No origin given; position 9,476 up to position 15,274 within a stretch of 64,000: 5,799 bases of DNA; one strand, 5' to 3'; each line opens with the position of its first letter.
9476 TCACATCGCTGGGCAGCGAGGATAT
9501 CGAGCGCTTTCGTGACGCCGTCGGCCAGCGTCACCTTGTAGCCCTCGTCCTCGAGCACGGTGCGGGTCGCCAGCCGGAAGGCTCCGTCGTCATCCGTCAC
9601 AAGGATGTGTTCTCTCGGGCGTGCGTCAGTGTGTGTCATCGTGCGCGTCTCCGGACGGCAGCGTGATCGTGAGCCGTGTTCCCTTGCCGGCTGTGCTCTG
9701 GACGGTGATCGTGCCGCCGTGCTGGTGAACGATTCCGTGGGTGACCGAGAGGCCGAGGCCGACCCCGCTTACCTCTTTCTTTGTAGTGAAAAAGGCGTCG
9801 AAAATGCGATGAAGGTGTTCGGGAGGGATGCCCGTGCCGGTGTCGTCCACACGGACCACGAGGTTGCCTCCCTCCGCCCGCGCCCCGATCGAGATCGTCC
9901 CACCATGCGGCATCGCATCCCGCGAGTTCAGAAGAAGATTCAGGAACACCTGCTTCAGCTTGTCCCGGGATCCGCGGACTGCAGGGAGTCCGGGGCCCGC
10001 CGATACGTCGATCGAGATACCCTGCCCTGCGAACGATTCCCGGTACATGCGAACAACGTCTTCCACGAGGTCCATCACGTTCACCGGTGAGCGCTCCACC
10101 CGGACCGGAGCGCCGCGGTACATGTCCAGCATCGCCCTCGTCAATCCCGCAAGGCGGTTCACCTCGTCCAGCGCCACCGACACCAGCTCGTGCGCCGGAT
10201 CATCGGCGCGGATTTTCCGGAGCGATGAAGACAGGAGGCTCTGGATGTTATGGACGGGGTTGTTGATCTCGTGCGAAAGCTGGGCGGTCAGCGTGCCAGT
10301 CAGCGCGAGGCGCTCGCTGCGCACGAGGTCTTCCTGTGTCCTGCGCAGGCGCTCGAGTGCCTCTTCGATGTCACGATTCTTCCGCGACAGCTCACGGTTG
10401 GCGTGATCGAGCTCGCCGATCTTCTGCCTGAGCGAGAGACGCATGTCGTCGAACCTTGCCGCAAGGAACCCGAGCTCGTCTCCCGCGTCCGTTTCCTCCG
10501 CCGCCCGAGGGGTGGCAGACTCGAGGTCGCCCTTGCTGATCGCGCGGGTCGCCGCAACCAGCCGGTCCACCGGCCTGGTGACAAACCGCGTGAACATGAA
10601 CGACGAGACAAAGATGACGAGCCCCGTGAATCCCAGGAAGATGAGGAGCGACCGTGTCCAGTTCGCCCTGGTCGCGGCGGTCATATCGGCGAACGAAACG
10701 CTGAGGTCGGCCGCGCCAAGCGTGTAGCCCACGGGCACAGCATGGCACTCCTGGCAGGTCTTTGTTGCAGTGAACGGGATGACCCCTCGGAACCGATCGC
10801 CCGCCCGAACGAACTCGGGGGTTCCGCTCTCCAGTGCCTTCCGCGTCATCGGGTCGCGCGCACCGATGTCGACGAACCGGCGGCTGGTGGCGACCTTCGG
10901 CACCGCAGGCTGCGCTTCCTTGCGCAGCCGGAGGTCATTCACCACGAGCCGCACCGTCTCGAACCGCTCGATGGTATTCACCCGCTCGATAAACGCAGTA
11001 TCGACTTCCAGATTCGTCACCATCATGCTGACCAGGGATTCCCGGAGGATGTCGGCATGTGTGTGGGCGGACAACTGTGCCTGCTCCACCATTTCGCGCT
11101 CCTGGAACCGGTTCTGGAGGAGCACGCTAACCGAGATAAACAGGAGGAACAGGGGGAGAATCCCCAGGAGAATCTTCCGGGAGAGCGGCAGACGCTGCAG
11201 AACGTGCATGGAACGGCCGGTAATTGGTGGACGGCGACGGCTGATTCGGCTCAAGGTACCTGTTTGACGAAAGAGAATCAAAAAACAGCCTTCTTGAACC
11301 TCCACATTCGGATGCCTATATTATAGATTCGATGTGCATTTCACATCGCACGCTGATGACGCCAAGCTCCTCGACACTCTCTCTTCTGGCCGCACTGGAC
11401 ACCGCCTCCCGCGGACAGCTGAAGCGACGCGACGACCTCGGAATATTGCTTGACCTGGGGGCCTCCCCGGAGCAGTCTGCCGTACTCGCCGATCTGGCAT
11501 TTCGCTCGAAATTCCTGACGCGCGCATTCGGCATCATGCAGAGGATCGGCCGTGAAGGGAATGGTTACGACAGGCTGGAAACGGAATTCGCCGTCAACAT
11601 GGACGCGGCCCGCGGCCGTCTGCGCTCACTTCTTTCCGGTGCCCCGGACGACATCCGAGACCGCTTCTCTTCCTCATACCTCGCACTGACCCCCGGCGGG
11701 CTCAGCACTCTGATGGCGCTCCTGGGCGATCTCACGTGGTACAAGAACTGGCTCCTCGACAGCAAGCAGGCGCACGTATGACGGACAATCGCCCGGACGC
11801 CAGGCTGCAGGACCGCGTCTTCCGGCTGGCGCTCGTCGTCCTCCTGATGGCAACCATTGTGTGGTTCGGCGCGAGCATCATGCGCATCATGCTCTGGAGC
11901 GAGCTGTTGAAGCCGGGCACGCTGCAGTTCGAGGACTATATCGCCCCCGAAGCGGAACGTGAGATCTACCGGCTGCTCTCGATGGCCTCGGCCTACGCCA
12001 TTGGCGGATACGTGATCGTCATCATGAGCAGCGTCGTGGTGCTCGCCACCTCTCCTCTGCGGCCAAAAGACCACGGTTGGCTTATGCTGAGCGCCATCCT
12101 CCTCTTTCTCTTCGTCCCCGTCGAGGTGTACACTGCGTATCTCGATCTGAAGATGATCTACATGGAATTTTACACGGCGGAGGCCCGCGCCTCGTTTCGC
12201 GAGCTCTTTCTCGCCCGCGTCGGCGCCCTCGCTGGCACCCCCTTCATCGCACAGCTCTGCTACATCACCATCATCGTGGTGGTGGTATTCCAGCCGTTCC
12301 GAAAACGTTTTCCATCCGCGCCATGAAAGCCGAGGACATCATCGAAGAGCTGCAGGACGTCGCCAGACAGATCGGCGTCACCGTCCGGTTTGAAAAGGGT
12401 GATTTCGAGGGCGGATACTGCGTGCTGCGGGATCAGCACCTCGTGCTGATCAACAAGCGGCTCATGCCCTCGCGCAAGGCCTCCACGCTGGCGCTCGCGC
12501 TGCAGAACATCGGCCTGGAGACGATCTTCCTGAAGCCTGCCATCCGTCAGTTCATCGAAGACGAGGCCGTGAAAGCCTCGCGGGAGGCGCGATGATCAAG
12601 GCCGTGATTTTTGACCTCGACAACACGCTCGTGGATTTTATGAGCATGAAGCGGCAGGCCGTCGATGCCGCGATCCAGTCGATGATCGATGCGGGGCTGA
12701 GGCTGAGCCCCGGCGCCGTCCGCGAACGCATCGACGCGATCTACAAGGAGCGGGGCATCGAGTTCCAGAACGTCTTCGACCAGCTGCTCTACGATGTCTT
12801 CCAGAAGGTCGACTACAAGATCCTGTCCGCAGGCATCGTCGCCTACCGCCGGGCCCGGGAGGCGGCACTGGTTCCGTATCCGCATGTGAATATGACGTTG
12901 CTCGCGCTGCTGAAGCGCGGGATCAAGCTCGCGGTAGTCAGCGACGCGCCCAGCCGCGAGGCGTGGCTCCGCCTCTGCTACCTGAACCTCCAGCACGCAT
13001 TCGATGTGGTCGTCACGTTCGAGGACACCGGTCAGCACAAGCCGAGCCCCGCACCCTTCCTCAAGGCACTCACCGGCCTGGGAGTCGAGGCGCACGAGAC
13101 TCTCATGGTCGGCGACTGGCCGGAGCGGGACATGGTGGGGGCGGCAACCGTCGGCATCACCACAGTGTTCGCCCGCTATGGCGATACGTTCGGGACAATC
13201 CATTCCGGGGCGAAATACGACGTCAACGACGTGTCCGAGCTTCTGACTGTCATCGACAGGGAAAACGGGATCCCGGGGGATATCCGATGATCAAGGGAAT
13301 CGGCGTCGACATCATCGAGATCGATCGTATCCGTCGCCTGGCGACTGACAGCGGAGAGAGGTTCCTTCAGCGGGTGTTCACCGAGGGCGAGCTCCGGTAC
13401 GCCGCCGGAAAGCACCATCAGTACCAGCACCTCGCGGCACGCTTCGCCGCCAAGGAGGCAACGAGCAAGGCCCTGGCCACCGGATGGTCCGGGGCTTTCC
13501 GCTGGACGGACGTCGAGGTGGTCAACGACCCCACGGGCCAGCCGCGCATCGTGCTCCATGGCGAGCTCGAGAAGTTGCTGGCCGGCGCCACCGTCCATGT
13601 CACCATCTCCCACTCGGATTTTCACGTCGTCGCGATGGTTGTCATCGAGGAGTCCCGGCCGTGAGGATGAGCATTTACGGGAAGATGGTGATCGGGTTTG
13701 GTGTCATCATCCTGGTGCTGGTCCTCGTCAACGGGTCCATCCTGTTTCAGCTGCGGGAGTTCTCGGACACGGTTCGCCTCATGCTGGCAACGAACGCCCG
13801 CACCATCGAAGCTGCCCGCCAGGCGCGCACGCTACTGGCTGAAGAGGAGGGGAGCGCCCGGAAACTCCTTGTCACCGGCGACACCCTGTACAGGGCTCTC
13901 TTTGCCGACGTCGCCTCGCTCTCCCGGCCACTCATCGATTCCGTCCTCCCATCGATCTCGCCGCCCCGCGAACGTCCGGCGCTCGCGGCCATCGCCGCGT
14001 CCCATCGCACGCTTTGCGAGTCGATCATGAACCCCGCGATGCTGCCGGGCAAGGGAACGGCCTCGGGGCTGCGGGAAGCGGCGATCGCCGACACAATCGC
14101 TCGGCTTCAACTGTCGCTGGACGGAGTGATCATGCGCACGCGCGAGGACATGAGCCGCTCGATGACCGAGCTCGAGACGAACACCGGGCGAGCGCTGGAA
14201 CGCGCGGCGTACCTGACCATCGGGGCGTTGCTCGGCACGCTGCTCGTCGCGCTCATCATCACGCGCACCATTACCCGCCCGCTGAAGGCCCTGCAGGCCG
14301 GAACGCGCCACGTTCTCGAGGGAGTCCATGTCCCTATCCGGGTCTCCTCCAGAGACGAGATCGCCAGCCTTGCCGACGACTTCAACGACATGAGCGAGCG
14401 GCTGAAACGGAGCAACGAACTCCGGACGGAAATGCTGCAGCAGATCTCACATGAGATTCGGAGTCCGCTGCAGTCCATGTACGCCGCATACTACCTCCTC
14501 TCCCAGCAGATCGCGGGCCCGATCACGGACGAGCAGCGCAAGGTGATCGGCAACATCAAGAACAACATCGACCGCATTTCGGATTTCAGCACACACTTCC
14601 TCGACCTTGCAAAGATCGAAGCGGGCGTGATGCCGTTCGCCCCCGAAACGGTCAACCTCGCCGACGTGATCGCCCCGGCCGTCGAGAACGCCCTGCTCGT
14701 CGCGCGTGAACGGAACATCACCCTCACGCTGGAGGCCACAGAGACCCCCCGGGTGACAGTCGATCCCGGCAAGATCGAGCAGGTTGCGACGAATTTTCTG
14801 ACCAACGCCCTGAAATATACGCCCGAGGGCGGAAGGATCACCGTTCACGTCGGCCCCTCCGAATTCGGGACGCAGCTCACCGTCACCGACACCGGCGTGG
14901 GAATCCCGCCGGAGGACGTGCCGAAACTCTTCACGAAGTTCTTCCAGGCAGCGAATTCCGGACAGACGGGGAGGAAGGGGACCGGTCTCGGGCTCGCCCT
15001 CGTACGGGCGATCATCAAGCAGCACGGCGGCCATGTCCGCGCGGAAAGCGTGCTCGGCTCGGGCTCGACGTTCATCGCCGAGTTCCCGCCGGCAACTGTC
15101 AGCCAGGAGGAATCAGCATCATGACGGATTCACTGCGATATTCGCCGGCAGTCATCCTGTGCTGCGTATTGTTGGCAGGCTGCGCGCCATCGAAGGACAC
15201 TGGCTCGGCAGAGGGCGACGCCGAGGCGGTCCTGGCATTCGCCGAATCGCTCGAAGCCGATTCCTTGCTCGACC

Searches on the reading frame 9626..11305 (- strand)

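Call 43: search_protein_families(library=pfam, proteins=[window:9626-11305:-], max_evalue=0.001)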
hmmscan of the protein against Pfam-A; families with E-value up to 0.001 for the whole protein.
window:9626-11305:- (559 aa): 4 families
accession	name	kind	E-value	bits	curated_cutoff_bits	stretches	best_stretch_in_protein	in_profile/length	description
PF02518.31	HATPase_c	-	2.4e-28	99.2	26.4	1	446-551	2-109/111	Histidine kinase-, DNA gyrase B-, and HSP90-like ATPase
PF00672.30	HAMP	-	7.5e-11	42.6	25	1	238-294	2-53/53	HAMP domain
PF00512.31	HisKA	-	9.5e-09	35.6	26.9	1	338-397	4-62/66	His Kinase A (phospho-acceptor) domain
PF10090.15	HPTransfase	-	1.2e-06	28.7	22.9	1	446-538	29-120/123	Histidine phosphotransferase C-terminal domain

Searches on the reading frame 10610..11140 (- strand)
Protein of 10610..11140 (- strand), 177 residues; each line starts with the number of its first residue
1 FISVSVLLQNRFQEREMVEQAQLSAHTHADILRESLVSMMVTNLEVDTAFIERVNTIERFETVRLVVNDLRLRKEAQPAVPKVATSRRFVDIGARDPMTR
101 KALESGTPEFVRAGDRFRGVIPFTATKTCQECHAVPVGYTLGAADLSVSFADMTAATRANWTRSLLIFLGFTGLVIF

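Call 80: search_protein_families(library=pfam, proteins=[window:10610-11140:-], max_evalue=1)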
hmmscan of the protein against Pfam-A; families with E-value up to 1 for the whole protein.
window:10610-11140:- (177 aa): 0 families

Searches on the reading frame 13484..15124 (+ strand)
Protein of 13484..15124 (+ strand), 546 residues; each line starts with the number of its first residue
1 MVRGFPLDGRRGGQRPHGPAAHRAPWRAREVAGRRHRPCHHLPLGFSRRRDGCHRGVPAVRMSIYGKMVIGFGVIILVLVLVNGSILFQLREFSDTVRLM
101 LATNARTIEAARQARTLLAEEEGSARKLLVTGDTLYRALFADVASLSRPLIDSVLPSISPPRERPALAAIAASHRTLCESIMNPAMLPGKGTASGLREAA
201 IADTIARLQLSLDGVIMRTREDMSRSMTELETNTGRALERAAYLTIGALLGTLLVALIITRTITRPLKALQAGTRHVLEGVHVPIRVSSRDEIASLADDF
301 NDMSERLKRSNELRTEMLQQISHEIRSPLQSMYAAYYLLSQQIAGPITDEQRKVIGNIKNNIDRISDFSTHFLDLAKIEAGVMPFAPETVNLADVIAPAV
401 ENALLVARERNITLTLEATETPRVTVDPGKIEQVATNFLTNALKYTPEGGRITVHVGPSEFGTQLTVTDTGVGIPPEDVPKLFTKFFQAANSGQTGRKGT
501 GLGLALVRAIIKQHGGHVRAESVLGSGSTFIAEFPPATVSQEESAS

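Call 43: search_protein_families(library=pfam, proteins=[window:13484-15124:+], max_evalue=0.001)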
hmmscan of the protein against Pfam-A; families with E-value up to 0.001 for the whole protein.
window:13484-15124:+ (546 aa): 5 families
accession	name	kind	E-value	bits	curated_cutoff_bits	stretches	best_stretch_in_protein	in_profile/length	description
PF02518.31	HATPase_c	-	1.4e-30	106.4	26.4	1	427-536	2-109/111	Histidine kinase-, DNA gyrase B-, and HSP90-like ATPase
PF00672.30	HAMP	-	1.3e-10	41.8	25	1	259-308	2-52/53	HAMP domain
PF00512.31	HisKA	-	6.2e-10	39.4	26.9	1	314-381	2-66/66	His Kinase A (phospho-acceptor) domain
PF12729.13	4HB_MCP_1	-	0.00041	20.4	27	0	62-134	2-74/181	Four helix bundle sensory module for signal transduction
PF13589.12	HATPase_c_3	-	0.00046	20.7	25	1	448-506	18-81/137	Histidine kinase-, DNA gyrase B-, and HSP90-like ATPase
